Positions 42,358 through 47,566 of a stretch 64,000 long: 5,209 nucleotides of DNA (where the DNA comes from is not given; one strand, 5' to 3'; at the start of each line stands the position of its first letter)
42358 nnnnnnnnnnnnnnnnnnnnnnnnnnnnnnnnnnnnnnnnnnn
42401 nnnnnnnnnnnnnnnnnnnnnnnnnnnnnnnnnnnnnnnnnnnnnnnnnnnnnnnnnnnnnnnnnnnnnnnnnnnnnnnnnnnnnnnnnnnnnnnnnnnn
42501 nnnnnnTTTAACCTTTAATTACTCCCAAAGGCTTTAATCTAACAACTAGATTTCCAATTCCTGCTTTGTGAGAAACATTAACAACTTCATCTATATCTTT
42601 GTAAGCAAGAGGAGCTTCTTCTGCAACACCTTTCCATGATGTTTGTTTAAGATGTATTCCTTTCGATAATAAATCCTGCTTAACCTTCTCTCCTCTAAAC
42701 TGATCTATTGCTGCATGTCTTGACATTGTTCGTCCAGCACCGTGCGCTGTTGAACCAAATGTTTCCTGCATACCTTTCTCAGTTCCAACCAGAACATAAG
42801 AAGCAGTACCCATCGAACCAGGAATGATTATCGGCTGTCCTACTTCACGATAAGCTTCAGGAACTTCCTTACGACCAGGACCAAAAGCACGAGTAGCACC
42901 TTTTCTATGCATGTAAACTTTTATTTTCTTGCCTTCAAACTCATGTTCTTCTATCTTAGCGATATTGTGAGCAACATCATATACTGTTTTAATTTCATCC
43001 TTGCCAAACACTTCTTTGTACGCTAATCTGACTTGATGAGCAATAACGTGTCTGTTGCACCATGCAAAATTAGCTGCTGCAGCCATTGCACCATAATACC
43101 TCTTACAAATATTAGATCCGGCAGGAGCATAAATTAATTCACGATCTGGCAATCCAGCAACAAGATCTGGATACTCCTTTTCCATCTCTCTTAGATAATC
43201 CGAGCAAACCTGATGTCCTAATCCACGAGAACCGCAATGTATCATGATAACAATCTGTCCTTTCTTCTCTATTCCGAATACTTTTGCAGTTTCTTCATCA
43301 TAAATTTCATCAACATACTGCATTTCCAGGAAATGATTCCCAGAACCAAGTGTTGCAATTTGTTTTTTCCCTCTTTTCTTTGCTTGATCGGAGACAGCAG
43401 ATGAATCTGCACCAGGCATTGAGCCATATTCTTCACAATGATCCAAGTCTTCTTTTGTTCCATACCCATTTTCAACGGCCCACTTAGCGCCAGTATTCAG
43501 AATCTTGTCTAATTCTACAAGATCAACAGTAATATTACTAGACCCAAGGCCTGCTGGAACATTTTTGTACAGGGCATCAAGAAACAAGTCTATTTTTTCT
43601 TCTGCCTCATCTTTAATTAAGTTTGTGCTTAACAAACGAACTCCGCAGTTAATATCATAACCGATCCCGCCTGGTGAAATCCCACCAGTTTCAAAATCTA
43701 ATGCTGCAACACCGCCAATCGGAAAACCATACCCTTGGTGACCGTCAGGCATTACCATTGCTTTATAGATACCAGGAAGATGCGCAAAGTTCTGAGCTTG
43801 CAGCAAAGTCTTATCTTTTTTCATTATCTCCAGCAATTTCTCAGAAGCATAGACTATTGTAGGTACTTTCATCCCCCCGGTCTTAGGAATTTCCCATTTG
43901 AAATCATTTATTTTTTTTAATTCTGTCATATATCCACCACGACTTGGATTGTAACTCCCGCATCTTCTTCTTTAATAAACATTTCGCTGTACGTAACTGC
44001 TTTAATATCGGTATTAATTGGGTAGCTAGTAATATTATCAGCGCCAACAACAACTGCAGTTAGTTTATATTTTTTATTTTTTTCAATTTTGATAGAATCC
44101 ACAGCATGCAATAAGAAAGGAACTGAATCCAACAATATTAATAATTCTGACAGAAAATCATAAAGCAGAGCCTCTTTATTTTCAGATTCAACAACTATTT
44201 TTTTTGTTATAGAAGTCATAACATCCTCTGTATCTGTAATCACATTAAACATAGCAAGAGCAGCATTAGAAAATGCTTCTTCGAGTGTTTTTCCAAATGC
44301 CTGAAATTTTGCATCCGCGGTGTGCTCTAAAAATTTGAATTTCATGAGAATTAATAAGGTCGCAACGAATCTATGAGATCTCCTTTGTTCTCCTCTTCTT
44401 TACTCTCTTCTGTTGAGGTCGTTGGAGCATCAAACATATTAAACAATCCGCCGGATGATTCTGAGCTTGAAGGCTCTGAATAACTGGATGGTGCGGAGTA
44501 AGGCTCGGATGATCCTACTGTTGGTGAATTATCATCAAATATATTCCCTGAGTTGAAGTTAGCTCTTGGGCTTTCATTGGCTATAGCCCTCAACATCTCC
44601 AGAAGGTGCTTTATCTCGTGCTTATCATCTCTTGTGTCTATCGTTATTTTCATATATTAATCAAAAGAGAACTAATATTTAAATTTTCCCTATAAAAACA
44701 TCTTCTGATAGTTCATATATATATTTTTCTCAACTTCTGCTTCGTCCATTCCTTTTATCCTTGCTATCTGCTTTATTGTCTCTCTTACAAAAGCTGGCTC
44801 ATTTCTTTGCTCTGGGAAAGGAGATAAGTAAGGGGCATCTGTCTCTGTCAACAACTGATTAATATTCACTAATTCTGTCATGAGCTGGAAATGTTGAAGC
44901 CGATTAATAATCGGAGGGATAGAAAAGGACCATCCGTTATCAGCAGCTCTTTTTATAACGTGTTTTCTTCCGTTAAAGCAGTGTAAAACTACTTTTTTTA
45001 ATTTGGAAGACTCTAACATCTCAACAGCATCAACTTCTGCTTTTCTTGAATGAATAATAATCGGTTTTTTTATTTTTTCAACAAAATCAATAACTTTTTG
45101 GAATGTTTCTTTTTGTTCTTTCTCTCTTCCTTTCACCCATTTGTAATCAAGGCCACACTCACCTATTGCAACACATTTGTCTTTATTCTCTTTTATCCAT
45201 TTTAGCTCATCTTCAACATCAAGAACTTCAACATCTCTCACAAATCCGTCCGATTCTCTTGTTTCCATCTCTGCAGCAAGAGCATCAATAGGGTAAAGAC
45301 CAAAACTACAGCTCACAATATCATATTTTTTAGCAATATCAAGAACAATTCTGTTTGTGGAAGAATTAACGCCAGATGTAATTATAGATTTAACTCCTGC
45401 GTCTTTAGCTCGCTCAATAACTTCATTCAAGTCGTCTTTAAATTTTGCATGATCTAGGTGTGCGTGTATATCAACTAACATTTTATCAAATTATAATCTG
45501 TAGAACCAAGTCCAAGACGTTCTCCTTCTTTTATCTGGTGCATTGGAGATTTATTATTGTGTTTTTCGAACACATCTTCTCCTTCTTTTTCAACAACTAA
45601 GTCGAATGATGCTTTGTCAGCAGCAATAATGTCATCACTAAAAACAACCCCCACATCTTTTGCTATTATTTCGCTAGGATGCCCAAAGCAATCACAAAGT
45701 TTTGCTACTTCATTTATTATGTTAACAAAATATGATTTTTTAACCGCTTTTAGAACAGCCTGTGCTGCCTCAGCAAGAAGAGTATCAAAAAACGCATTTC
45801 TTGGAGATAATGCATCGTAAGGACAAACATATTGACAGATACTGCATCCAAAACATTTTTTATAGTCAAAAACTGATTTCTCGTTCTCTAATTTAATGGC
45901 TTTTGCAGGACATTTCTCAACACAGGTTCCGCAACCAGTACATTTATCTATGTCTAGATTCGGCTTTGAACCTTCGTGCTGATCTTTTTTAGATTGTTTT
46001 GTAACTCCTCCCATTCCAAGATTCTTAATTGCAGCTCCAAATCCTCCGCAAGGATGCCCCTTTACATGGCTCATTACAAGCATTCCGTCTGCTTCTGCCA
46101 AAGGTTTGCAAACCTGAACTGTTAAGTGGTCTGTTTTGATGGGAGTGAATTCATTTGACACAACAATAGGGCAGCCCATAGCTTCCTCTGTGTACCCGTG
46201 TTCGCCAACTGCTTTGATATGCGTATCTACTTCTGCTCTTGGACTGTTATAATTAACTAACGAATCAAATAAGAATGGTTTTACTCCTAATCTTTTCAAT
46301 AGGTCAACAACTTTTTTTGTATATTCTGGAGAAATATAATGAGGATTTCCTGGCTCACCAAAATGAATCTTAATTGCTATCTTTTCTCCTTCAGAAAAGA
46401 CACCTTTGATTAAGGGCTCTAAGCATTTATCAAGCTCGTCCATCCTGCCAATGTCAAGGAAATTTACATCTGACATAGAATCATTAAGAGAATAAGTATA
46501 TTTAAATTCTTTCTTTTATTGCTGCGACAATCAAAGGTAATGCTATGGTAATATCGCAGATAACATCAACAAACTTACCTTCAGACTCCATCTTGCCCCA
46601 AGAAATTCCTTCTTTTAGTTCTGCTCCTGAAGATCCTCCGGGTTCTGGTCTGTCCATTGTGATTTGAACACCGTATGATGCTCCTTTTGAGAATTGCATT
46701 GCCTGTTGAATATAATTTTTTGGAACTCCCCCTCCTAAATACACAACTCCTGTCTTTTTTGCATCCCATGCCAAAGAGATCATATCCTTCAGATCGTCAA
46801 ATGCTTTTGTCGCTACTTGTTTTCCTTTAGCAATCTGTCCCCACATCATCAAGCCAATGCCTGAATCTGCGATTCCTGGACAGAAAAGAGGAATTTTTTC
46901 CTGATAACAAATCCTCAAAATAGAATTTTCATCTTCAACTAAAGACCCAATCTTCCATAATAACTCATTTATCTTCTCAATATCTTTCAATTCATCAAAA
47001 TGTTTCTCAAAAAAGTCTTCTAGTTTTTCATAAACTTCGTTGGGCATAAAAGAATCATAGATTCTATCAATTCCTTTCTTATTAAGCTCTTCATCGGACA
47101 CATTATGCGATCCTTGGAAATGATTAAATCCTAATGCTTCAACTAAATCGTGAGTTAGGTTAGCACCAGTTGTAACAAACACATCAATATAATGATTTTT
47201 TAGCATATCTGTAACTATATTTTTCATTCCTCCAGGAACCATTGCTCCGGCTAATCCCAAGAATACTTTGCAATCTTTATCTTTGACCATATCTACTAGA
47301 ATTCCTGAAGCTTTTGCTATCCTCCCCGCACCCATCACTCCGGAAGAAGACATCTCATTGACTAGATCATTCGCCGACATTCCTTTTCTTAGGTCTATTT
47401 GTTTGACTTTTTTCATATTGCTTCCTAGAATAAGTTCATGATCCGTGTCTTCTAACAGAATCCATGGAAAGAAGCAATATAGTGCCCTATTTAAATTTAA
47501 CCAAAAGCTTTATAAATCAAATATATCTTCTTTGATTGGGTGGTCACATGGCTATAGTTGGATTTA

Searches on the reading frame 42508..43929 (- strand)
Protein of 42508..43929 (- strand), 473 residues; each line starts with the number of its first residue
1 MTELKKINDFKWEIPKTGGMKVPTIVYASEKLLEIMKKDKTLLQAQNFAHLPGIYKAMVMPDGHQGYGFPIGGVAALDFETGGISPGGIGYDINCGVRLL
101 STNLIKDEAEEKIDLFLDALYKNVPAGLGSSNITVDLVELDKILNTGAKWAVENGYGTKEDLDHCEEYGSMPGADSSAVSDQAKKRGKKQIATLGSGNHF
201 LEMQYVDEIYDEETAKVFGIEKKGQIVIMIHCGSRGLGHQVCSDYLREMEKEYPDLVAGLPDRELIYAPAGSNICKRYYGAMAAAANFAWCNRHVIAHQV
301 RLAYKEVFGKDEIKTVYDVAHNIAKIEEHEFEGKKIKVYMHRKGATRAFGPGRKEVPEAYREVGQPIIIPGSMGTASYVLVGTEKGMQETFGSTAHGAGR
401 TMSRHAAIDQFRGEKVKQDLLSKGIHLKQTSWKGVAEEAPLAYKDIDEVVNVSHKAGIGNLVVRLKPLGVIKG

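Call 34: search_protein_families(library=pfam, proteins=[window:42508-43929:-], max_evalue=0.001)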
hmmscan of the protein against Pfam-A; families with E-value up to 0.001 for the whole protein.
window:42508-43929:- (473 aa): 1 family
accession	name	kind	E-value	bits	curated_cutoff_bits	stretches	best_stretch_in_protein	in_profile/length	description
PF01139.22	RtcB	-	3e-167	557.6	27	1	44-473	1-426/426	tRNA-splicing ligase RtcB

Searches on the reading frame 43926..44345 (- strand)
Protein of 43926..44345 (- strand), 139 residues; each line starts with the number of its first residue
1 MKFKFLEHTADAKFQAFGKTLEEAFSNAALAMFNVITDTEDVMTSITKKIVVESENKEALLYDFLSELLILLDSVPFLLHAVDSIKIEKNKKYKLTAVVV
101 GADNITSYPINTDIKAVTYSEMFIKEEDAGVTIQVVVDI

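Call 34: search_protein_families(library=pfam, proteins=[window:43926-44345:-], max_evalue=0.001)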
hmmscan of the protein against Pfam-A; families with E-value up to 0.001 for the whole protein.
window:43926-44345:- (139 aa): 1 family
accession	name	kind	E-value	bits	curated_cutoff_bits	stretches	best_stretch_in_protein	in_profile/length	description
PF01951.21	Archease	-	1.2e-38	132.9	25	1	3-139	1-136/136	Archease protein family (MTH1598/TM1083)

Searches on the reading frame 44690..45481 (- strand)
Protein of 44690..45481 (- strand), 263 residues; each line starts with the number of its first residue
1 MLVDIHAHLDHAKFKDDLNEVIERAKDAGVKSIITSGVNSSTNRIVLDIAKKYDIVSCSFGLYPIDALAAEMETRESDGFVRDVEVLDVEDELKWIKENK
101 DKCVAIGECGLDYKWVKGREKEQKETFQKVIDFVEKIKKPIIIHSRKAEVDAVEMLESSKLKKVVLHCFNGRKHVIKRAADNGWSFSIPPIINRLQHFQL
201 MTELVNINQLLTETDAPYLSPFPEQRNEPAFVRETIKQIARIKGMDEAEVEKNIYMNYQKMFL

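Call 34: search_protein_families(library=pfam, proteins=[window:44690-45481:-], max_evalue=0.001)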
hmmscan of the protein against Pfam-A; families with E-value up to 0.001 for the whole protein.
window:44690-45481:- (263 aa): 1 family
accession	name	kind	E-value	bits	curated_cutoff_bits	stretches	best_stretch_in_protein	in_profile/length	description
PF01026.27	TatD_DNase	-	6.6e-67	226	27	1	3-262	1-252/253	TatD related DNase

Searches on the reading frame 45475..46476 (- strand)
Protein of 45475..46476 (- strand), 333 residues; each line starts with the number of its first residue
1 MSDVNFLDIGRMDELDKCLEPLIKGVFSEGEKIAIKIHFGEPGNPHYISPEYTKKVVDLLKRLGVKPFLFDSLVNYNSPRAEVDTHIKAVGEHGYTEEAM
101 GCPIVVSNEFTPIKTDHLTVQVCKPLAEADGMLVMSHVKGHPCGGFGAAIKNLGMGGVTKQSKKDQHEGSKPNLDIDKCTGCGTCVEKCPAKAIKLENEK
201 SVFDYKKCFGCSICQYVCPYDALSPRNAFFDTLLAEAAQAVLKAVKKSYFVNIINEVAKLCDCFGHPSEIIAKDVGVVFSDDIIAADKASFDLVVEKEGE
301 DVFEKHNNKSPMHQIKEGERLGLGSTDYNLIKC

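Call 34: search_protein_families(library=pfam, proteins=[window:45475-46476:-], max_evalue=0.001)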
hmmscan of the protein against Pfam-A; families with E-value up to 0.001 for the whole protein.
window:45475-46476:- (333 aa): 14 families
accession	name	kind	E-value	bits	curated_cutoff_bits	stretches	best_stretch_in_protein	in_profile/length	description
PF04015.17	DUF362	-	5.3e-35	121.7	24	1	33-291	1-199/200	Domain of unknown function (DUF362)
PF00037.32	Fer4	-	5e-14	51.9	21.1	2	174-195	3-24/24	4Fe-4S binding domain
PF12838.12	Fer4_7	-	8.5e-10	39.4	27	1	178-222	1-52/52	4Fe-4S dicluster domain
PF12837.12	Fer4_6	-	1.1e-09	38.2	25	1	175-194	5-24/24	4Fe-4S binding domain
PF13237.11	Fer4_10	-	1.6e-09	37.9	25.5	1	172-219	2-53/53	4Fe-4S dicluster domain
PF12797.12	Fer4_2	-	5.9e-09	35.8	24.5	2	175-191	6-22/22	4Fe-4S binding domain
PF13187.11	Fer4_9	-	1.1e-08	35.4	27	1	178-222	1-51/52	4Fe-4S dicluster domain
PF14697.11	Fer4_21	-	5.5e-08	33.3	35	1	175-222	4-56/59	4Fe-4S dicluster domain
PF13183.11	Fer4_8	-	2.7e-07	31.5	27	1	168-192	43-67/68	4Fe-4S dicluster domain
PF13484.11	Fer4_16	-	5.3e-07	30.8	30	0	178-208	1-29/66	4Fe-4S double cluster binding domain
PF25160.1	LdpA_Fe-S-bd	-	1.7e-06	28.1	27.6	1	185-224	9-44/49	LdpA Fe-S cluster-binding domain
PF13534.11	Fer4_17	-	1.1e-05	26.4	22.2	0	167-191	34-58/61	4Fe-4S dicluster domain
PF12800.12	Fer4_4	-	2.5e-05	24.7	24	0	177-191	2-16/17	4Fe-4S binding domain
PF13459.11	Fer4_15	-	0.00072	20.7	22.4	0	174-190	3-19/66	4Fe-4S single cluster domain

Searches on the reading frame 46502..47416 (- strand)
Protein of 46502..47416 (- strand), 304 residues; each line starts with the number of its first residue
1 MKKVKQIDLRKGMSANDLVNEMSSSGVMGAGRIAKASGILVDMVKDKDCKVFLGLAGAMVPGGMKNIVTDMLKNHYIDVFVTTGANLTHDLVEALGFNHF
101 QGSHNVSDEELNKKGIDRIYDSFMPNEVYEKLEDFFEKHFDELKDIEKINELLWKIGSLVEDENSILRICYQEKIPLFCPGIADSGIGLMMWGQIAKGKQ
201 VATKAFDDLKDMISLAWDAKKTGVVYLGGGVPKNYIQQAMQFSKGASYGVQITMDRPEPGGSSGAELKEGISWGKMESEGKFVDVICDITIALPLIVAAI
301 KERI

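Call 34: search_protein_families(library=pfam, proteins=[window:46502-47416:-], max_evalue=0.001)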
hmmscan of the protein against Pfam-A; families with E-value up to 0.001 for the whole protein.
window:46502-47416:- (304 aa): 1 family
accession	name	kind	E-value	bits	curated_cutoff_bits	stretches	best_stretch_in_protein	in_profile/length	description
PF01916.23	DS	-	1.4e-96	323.6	27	1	17-299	1-287/288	Deoxyhypusine synthase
